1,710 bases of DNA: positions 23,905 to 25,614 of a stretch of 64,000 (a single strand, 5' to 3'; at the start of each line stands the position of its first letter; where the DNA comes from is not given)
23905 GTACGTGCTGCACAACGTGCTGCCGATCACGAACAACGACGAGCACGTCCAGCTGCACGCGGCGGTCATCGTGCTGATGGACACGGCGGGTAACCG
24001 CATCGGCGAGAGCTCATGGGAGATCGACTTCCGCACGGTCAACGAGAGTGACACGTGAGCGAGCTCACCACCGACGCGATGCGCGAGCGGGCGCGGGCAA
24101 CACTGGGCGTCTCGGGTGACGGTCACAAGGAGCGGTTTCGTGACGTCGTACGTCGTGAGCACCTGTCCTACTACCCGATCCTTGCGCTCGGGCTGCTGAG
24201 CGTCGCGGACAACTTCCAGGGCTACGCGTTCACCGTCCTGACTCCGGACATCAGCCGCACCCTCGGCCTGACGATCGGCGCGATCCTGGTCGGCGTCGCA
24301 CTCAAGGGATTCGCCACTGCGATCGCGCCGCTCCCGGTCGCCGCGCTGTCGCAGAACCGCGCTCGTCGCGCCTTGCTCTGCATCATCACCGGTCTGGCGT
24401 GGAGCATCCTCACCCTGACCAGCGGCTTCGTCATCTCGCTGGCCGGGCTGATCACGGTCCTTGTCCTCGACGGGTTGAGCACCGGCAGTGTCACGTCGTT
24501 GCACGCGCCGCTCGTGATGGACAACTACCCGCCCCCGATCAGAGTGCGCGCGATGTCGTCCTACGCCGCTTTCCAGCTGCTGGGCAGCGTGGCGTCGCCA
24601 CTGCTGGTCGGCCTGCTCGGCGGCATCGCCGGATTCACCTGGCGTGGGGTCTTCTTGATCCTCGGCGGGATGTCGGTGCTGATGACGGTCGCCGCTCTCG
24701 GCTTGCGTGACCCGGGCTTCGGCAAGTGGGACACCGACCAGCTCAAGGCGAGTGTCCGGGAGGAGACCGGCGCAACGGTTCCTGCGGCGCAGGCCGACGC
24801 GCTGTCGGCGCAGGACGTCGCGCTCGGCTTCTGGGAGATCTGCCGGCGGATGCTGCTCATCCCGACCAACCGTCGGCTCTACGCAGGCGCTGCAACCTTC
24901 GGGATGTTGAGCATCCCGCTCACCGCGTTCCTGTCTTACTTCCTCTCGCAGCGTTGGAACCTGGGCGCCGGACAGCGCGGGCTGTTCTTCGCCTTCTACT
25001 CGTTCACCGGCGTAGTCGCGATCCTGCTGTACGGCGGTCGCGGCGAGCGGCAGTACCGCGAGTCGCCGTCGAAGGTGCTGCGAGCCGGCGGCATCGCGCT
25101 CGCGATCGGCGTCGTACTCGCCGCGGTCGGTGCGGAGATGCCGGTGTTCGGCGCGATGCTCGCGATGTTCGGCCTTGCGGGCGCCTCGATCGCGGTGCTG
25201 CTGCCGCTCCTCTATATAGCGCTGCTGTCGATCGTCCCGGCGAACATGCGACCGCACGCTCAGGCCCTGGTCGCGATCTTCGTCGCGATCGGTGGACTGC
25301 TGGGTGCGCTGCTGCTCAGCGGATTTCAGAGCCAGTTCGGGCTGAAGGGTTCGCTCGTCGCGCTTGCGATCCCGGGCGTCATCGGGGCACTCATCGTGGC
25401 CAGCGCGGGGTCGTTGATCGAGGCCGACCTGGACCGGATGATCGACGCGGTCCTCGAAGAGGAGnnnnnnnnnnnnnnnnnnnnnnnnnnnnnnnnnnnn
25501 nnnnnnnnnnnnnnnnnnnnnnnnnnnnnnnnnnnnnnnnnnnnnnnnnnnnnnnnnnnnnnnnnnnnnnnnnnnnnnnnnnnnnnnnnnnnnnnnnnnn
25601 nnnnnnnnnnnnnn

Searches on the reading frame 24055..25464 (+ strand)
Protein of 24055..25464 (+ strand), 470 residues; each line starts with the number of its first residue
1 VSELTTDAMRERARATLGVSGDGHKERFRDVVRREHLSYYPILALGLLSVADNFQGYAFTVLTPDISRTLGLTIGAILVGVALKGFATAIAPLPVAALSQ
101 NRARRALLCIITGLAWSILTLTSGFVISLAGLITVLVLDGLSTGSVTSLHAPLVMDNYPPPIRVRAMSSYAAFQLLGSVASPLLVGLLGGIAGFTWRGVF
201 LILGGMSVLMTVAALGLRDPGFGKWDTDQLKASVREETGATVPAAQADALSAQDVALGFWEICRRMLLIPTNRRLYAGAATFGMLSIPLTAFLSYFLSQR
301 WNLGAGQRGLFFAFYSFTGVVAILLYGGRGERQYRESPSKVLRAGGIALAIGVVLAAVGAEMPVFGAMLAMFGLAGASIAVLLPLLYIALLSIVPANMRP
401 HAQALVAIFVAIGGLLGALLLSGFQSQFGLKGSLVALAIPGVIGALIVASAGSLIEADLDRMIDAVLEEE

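Call 86: search_protein_families(library=ncbifam, proteins=[window:24055-25464:+], max_evalue=0.001)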
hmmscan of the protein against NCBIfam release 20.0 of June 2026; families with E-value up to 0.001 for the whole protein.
window:24055-25464:+ (470 aa): 6 families
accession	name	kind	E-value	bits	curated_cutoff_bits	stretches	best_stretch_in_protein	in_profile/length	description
TIGR00893.1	2A0114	subfamily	1.1e-11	44.4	395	1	66-448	20-395/399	D-galactonate transporter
TIGR00881.1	2A0104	subfamily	1.8e-09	37.1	407.75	1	58-433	13-378/379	phosphoglycerate transporter protein PgtP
NF000391.1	EmrB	exception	7.4e-06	24.9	925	1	60-212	31-180/501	multidrug efflux MFS transporter permease subunit EmrB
TIGR00711.1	efflux_EmrB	subfamily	3.5e-05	22.7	230.2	1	93-210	54-171/485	DHA2 family efflux MFS transporter permease subunit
TIGR00880.1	2_A_01_02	superfamily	8.4e-05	22.7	131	1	88-213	7-133/141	multidrug resistance protein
TIGR00894.1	2A0114euk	subfamily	0.00078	18.1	626.45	1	91-213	92-214/465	Na(+)-dependent inorganic phosphate cotransporter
